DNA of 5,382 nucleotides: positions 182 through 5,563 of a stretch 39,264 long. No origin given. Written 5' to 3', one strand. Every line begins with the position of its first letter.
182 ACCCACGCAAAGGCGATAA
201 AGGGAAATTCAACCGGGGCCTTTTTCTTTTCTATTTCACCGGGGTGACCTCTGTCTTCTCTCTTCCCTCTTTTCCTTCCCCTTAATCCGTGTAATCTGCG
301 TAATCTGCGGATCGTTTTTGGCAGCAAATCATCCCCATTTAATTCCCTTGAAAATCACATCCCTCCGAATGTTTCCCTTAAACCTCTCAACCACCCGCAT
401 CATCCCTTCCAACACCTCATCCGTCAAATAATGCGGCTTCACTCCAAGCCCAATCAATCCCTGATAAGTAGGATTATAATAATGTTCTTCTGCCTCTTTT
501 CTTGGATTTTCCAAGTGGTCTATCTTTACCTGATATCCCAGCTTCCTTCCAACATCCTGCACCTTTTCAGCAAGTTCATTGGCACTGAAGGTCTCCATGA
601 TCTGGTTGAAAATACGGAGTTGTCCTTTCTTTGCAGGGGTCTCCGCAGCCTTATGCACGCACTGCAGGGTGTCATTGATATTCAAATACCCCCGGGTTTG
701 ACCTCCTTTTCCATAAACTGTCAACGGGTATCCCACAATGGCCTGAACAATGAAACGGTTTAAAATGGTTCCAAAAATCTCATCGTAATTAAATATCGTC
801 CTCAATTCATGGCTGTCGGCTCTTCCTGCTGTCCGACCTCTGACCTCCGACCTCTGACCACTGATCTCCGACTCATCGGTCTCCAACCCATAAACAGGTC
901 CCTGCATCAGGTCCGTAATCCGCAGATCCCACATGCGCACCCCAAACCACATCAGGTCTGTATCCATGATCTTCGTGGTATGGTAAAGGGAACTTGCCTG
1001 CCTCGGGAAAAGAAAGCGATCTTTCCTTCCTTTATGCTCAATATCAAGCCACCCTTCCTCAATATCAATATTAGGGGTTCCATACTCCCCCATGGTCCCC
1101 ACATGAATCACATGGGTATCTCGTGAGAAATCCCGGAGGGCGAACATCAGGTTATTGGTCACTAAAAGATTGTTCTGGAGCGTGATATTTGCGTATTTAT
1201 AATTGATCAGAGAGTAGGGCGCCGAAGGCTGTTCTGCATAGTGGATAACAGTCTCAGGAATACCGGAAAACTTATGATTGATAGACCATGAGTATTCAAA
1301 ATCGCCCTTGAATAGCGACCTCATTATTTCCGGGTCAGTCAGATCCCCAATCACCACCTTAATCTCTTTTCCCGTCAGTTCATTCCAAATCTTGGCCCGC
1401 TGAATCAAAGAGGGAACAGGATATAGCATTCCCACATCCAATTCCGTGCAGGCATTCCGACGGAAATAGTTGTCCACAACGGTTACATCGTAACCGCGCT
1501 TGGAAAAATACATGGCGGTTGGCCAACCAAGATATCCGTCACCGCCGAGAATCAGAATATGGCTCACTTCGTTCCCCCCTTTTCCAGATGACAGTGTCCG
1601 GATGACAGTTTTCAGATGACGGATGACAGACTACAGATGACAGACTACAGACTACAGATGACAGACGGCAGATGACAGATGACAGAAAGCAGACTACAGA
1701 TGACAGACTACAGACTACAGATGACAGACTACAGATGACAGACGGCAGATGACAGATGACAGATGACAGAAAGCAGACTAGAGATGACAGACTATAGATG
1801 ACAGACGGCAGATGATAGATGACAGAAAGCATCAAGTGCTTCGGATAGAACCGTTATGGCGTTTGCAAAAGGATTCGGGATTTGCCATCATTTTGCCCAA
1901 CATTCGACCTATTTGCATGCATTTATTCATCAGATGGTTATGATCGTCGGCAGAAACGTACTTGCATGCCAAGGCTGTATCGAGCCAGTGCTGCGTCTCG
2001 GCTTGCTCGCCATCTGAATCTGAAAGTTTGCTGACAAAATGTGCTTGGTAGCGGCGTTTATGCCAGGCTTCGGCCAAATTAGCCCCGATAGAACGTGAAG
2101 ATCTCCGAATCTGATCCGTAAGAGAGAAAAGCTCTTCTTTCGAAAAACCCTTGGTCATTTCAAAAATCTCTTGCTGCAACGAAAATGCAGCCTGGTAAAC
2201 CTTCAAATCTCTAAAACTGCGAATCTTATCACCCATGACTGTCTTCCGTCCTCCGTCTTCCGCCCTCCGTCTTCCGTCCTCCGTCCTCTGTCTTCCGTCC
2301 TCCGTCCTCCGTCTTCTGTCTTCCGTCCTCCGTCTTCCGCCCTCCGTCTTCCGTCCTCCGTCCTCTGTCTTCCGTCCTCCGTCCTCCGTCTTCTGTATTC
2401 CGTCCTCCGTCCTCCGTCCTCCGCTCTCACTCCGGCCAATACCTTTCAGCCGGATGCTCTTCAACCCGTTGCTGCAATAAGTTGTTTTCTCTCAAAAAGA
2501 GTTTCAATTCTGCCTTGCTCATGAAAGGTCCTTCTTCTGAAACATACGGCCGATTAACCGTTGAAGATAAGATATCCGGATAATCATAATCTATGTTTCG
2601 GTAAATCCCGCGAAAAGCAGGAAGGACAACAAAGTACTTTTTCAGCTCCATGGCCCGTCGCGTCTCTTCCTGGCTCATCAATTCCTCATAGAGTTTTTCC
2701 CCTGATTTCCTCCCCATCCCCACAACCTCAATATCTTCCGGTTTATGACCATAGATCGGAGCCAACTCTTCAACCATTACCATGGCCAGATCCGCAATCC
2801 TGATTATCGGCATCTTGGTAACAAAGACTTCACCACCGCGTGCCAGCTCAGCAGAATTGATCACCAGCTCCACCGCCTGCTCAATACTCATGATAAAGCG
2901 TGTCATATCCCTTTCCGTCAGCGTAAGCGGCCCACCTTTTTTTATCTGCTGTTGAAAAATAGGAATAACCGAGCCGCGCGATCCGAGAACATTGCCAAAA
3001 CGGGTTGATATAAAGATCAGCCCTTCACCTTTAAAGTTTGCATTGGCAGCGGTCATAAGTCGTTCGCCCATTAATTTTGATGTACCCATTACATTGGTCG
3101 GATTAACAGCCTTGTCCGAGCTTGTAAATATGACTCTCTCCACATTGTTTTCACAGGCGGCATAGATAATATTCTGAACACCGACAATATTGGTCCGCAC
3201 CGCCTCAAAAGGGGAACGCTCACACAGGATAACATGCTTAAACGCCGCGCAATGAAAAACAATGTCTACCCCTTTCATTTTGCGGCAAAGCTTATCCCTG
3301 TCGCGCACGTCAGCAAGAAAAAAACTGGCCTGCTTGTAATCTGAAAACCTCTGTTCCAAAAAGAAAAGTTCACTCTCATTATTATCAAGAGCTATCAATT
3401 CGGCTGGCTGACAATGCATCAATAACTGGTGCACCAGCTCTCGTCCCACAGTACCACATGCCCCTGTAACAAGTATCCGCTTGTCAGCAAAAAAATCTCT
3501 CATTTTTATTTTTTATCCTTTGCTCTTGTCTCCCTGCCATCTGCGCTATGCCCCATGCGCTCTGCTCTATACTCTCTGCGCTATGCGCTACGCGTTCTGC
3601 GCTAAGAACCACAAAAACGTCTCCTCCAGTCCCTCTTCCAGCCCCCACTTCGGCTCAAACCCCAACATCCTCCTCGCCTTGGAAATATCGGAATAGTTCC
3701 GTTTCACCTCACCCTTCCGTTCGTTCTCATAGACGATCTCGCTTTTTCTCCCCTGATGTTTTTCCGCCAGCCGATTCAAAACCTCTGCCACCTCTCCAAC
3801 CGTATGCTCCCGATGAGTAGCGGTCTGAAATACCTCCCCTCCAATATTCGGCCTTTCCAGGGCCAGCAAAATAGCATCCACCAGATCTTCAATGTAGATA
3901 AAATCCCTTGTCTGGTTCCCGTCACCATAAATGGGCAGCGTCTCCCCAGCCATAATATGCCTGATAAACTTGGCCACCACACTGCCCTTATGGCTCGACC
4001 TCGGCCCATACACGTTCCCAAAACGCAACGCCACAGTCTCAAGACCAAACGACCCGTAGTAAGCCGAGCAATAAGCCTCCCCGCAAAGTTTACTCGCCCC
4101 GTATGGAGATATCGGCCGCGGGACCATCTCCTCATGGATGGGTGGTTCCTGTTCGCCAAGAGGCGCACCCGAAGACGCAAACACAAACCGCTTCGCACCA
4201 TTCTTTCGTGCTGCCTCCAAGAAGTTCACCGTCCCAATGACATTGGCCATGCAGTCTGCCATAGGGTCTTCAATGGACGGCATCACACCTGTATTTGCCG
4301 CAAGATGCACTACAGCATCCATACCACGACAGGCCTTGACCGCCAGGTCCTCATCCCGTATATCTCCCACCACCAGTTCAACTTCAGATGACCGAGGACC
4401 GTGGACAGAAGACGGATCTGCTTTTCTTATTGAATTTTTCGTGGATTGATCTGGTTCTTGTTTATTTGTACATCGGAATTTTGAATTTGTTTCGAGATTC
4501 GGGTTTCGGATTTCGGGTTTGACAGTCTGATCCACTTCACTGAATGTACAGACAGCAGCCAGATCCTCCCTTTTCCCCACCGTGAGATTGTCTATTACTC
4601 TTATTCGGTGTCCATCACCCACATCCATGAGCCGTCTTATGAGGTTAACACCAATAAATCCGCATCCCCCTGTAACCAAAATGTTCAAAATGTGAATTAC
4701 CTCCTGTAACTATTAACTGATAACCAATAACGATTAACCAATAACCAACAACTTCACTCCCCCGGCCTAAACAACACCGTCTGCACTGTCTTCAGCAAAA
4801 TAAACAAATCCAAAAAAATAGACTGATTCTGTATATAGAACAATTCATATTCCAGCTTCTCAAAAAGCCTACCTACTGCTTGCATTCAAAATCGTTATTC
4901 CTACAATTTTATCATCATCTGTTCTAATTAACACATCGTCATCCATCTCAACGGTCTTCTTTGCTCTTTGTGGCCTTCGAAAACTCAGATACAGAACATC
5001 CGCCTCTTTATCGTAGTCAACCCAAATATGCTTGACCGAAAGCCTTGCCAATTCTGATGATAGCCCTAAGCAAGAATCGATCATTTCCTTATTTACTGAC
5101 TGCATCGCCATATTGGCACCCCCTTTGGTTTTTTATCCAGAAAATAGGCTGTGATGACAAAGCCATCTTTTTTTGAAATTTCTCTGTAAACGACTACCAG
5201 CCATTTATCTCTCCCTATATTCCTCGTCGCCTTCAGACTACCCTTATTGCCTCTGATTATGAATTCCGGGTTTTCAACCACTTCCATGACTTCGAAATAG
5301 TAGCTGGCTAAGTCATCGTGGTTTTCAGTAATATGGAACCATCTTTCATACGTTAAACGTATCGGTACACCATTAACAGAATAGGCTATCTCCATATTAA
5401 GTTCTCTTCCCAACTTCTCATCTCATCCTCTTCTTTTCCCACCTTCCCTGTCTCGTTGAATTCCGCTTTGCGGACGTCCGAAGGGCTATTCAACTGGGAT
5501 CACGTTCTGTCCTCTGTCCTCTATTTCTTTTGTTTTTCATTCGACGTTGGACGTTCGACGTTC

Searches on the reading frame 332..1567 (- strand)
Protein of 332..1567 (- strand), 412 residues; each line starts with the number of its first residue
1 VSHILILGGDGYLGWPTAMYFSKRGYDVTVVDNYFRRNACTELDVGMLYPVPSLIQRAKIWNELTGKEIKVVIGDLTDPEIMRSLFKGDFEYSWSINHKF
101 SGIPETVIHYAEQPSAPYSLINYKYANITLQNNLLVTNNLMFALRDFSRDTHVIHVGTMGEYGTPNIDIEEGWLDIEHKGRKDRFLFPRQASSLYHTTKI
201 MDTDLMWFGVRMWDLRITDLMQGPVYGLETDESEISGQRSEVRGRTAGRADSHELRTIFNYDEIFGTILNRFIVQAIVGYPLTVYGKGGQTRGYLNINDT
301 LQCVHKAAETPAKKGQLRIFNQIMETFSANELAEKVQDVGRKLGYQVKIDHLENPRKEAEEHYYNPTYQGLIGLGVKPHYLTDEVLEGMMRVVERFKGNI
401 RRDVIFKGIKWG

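Call 7: search_protein_families(library=pfam, proteins=[window:332-1567:-])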
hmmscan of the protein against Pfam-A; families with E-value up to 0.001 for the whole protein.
window:332-1567:- (412 aa): 2 families
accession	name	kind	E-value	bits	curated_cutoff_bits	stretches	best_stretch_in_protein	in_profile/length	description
PF01370.27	Epimerase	-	1e-14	55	20.9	1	4-321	1-238/240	NAD dependent epimerase/dehydratase family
PF16363.11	GDP_Man_Dehyd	-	3.6e-07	30.4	27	0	5-166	1-137/332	GDP-mannose 4,6 dehydratase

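Call 53: find_related_loci(query=window:332-1567:-, collection=metagenome_contigs, flank=5000)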
Query window:332-1567:- (412 aa) in metagenome_contigs; peptide patterns used: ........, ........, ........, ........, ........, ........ (x = any residue, [..] = any of these).
600 stretches matched a pattern (row limit reached: there are more); 592 encode a relative of the query (tblastn E <= 1e-3); the best 80 are kept; 80 distinct loci.
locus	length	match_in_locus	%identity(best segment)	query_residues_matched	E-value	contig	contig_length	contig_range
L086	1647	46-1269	79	1-411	0e+0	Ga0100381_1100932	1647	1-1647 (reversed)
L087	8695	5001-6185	78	1-411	0e+0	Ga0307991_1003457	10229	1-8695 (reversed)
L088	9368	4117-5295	78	3-411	0e+0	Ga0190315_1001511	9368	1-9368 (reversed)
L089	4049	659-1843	76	1-411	0e+0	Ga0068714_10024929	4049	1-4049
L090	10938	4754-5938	77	1-411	0e+0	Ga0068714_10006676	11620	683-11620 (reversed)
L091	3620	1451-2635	76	1-411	0e+0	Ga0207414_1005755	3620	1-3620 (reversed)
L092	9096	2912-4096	75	1-411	0e+0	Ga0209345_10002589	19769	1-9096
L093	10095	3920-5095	77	4-411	0e+0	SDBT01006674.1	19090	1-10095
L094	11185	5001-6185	75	1-411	0e+0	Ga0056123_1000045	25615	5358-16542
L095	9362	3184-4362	74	3-411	0e+0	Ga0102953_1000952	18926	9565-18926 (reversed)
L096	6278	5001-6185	74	1-411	0e+0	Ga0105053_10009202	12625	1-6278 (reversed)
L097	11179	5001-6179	75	3-411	0e+0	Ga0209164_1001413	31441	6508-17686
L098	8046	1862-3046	73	1-411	0e+0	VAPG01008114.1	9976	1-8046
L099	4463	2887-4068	74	2-411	0e+0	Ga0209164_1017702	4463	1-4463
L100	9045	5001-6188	72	1-412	0e+0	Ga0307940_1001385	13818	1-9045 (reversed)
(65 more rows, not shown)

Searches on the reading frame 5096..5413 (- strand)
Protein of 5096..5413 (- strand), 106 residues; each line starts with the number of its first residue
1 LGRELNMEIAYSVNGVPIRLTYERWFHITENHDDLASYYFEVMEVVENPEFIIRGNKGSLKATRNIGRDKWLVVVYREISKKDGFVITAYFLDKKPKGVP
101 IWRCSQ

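Call 7: search_protein_families(library=pfam, proteins=[window:5096-5413:-])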
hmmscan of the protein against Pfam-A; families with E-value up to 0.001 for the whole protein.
window:5096-5413:- (106 aa): 0 families

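Call 35: search_protein_families(library=ncbifam, proteins=[window:5096-5413:-], max_evalue=0.01)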
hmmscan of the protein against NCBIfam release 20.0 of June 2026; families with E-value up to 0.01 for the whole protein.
window:5096-5413:- (106 aa): 0 families

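Call 37: search_protein_families(library=padloc, proteins=[window:5096-5413:-], max_evalue=0.01)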
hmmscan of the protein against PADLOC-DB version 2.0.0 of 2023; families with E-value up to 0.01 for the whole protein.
window:5096-5413:- (106 aa): 0 families

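Call 103: search_protein_families(library=pfam, proteins=[window:5096-5413:-], max_evalue=0.01)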
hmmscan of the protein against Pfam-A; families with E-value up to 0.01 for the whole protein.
window:5096-5413:- (106 aa): 2 families
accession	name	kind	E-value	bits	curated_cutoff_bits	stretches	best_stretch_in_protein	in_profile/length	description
PF18810.6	PBECR2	-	0.0047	17.6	27.1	1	14-93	21-103/120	phage-Barnase-EndoU-ColicinE5/D-RelE like nuclease2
PF14076.12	DUF4258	-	0.0076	17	25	0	41-90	18-70/71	Domain of unknown function (DUF4258)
